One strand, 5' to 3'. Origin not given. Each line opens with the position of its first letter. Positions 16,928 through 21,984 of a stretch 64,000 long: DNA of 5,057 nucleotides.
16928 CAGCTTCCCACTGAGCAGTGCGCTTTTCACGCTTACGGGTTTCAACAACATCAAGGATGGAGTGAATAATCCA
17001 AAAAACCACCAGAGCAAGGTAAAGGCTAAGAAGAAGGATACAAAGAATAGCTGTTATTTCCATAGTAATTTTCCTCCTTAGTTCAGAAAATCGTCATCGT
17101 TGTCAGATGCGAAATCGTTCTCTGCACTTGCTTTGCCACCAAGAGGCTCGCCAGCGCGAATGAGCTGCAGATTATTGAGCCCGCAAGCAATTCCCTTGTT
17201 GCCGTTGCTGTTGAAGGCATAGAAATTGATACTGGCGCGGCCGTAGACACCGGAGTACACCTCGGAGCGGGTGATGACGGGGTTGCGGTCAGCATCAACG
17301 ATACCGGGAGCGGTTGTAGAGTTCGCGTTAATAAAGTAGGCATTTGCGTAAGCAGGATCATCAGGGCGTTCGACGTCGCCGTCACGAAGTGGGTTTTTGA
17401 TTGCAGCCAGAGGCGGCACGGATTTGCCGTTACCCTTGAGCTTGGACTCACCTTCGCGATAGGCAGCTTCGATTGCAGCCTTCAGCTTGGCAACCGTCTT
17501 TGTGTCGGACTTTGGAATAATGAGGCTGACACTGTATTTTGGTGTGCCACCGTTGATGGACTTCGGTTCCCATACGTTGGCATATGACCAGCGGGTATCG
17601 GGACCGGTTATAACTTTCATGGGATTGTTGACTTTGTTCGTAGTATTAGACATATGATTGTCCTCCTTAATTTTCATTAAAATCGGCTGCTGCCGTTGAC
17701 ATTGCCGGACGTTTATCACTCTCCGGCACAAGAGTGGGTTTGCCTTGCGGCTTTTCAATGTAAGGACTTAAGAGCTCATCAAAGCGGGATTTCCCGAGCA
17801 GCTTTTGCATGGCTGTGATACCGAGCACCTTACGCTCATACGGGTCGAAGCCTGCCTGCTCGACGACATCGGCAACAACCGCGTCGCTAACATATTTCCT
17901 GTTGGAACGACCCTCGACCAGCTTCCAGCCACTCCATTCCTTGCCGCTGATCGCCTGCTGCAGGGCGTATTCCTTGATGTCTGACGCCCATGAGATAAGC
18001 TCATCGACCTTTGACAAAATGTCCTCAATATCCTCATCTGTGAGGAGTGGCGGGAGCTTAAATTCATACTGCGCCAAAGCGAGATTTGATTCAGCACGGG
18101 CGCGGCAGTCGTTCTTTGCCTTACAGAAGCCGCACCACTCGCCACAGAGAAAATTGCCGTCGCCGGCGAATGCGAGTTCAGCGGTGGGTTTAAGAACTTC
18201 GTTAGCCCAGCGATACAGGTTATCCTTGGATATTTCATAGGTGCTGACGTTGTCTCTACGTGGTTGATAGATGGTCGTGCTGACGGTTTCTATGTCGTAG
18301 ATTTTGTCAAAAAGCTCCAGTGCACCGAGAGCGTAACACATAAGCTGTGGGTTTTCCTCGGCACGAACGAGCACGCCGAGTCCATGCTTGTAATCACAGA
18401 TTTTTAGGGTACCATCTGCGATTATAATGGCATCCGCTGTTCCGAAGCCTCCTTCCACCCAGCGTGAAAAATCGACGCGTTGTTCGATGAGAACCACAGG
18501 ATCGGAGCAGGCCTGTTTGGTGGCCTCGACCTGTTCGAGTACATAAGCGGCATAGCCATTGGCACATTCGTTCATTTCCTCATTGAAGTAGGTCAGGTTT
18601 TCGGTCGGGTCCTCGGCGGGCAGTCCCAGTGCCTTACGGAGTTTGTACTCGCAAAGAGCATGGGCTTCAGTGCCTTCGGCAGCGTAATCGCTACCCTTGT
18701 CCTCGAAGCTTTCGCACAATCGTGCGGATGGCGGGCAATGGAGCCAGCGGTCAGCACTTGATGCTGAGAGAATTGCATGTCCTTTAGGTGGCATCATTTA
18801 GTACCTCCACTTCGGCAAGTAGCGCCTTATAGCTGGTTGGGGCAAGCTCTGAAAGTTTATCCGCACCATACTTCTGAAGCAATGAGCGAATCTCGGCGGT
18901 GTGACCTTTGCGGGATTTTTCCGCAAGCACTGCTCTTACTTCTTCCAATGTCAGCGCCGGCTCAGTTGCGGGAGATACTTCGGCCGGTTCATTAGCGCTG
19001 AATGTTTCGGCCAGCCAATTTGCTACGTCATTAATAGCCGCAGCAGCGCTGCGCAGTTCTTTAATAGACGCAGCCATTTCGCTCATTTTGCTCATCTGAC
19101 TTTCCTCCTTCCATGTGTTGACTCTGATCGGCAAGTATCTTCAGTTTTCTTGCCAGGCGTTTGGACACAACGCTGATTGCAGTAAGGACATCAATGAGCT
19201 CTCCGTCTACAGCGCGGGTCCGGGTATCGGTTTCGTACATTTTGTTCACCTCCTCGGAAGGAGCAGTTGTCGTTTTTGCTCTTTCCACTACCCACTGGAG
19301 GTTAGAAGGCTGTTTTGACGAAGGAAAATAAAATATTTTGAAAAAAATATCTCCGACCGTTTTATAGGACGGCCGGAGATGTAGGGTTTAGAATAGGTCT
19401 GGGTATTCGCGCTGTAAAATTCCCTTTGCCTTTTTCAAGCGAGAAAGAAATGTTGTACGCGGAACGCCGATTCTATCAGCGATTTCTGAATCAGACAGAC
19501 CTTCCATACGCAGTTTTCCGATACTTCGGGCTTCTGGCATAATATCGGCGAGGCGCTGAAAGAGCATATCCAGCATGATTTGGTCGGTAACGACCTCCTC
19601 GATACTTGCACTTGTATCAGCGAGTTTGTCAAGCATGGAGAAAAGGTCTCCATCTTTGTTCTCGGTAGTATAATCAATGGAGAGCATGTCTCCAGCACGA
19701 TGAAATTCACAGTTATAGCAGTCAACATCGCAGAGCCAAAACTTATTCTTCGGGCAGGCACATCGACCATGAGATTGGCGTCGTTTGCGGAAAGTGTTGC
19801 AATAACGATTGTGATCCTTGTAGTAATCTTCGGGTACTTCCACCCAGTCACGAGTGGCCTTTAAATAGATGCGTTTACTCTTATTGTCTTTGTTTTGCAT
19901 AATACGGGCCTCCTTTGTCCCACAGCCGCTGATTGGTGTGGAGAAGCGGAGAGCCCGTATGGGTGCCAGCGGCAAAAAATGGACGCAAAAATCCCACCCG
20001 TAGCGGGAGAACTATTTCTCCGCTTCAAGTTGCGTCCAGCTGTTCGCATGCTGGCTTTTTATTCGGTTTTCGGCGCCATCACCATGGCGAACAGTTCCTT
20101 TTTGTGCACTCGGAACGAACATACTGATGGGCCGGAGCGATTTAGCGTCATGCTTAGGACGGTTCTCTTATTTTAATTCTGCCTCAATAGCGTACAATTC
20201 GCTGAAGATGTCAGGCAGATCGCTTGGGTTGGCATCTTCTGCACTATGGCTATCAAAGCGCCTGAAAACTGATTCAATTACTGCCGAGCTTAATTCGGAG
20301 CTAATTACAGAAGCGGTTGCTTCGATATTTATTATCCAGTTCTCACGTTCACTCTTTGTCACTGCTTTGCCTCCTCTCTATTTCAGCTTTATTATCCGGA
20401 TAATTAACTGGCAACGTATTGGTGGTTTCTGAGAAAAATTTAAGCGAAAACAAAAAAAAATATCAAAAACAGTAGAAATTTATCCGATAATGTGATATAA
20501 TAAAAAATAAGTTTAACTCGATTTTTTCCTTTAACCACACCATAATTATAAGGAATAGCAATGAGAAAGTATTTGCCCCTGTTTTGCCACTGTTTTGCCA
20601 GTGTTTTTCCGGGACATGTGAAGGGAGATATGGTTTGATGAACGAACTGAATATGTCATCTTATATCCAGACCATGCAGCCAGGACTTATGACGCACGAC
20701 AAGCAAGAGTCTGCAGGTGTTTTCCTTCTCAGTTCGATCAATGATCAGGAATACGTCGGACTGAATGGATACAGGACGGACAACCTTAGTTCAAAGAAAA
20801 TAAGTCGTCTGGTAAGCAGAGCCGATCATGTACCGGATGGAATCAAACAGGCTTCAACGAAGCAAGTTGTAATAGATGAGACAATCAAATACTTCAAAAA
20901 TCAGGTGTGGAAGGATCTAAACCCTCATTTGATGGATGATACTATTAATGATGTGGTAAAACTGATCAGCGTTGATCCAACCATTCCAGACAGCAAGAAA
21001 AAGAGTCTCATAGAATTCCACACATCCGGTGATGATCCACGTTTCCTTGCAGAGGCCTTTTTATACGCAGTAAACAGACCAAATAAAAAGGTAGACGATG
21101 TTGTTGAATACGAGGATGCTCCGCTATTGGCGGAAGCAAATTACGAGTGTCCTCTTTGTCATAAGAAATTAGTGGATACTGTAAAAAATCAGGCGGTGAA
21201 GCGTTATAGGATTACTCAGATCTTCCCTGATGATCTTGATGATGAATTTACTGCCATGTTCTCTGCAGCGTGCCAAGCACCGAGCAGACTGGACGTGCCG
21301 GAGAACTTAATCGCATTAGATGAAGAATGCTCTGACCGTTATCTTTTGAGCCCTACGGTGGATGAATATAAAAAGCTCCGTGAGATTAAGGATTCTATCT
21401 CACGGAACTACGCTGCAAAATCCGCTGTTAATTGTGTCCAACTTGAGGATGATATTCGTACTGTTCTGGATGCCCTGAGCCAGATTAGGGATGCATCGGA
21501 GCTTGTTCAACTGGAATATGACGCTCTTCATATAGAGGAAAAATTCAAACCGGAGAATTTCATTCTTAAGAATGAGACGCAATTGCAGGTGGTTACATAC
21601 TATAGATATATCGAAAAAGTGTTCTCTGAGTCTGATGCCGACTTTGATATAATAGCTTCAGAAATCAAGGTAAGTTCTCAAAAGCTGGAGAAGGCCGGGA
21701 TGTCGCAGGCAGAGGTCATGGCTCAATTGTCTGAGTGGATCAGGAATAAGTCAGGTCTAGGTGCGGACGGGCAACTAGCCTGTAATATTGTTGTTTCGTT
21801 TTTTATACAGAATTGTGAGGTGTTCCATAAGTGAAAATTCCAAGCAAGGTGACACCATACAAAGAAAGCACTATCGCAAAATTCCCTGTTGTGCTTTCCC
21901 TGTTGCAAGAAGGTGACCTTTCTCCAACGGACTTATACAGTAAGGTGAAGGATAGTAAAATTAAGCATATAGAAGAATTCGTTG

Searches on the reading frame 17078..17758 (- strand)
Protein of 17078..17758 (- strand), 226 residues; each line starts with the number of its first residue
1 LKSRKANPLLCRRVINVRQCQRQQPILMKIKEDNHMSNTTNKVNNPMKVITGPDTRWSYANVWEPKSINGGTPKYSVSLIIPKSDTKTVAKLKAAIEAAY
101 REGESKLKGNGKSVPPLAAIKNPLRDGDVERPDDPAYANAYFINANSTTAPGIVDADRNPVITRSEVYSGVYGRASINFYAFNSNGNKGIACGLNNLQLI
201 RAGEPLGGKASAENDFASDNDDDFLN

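Call 93: search_protein_families(library=pfam, proteins=[window:17078-17758:-], max_evalue=0.001)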
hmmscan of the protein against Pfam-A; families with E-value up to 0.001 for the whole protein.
window:17078-17758:- (226 aa): 1 family
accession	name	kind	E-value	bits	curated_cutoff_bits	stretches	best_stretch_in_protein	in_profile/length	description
PF10991.15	Enc34_ssDNA-bd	-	3e-74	248.9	26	1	47-225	1-176/176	Enterobacter phage Enc34, ssDNA-binding protein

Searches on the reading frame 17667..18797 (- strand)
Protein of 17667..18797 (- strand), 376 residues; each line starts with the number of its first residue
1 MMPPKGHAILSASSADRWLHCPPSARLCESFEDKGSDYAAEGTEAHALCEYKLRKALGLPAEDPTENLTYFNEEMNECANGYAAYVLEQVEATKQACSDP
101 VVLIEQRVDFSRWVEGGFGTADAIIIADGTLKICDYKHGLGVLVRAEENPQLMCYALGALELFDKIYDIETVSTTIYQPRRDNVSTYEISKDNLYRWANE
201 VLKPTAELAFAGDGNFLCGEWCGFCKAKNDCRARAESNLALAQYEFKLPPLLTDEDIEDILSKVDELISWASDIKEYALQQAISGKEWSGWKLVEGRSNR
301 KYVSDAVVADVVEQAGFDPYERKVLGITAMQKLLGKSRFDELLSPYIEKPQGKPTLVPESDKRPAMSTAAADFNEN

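Call 10: search_protein_families(library=pfam, proteins=[window:17667-18797:-], max_evalue=0.001)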
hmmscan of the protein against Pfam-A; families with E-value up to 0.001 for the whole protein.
window:17667-18797:- (376 aa): 2 families
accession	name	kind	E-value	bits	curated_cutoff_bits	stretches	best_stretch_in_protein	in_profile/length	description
PF10926.14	DUF2800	-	5.6e-163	542.8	21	1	7-364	1-368/368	Protein of unknown function (DUF2800)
PF12705.13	PDDEXK_1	-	2.6e-08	34.6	22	1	10-232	2-247/247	PD-(D/E)XK nuclease superfamily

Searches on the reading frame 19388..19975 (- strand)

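Call 10: search_protein_families(library=pfam, proteins=[window:19388-19975:-], max_evalue=0.001)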
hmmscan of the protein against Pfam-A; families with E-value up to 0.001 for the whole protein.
window:19388-19975:- (195 aa): 0 families

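Call 100: search_protein_families(library=pfam, proteins=[window:19388-19975:-], max_evalue=0.05)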
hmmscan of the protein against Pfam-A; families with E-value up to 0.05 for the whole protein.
window:19388-19975:- (195 aa): 7 families
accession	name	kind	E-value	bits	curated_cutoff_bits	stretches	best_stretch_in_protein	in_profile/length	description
PF07638.17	Sigma70_ECF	-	0.0021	18.4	21.1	1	116-190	106-182/185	ECF sigma factor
PF20432.4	Xre-like-HTH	-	0.0033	18.1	25.8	1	159-187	23-50/63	Antitoxin Xre-like helix-turn-helix domain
PF13384.12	HTH_23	-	0.012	15.9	24.6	1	154-177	12-35/50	Homeodomain-like domain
PF13412.12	HTH_24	-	0.022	14.8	21.9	1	159-182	17-40/48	Winged helix-turn-helix DNA-binding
PF08281.18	Sigma70_r4_2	-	0.03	14.4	25.7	0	156-184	23-51/54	Sigma-70, region 4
PF07506.17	RepB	-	0.039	14.5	30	0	148-181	10-43/185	RepB plasmid partitioning protein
PF13556.12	HTH_30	-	0.041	14.1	27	0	160-190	13-43/59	PucR C-terminal helix-turn-helix domain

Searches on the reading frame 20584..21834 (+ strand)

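Call 4: search_protein_families(library=pfam, proteins=[window:20584-21834:+], max_evalue=0.01)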
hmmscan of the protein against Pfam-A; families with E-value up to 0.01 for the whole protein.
window:20584-21834:+ (416 aa): 1 family
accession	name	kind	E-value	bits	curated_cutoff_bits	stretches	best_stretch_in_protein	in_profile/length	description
PF20277.3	CTD11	-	2.8e-26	93.1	27.7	1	279-414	2-138/138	C-terminal domain 11 of the ABC-three component (ABC-3C) systems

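Call 5: search_protein_families(library=padloc, proteins=[window:20584-21834:+], max_evalue=0.01)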
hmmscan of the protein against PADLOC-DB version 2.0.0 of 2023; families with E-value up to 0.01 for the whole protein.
window:20584-21834:+ (416 aa): 0 families

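Call 6: search_protein_families(library=ncbifam, proteins=[window:20584-21834:+], max_evalue=0.01)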
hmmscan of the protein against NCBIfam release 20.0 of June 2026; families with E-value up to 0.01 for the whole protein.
window:20584-21834:+ (416 aa): 0 families
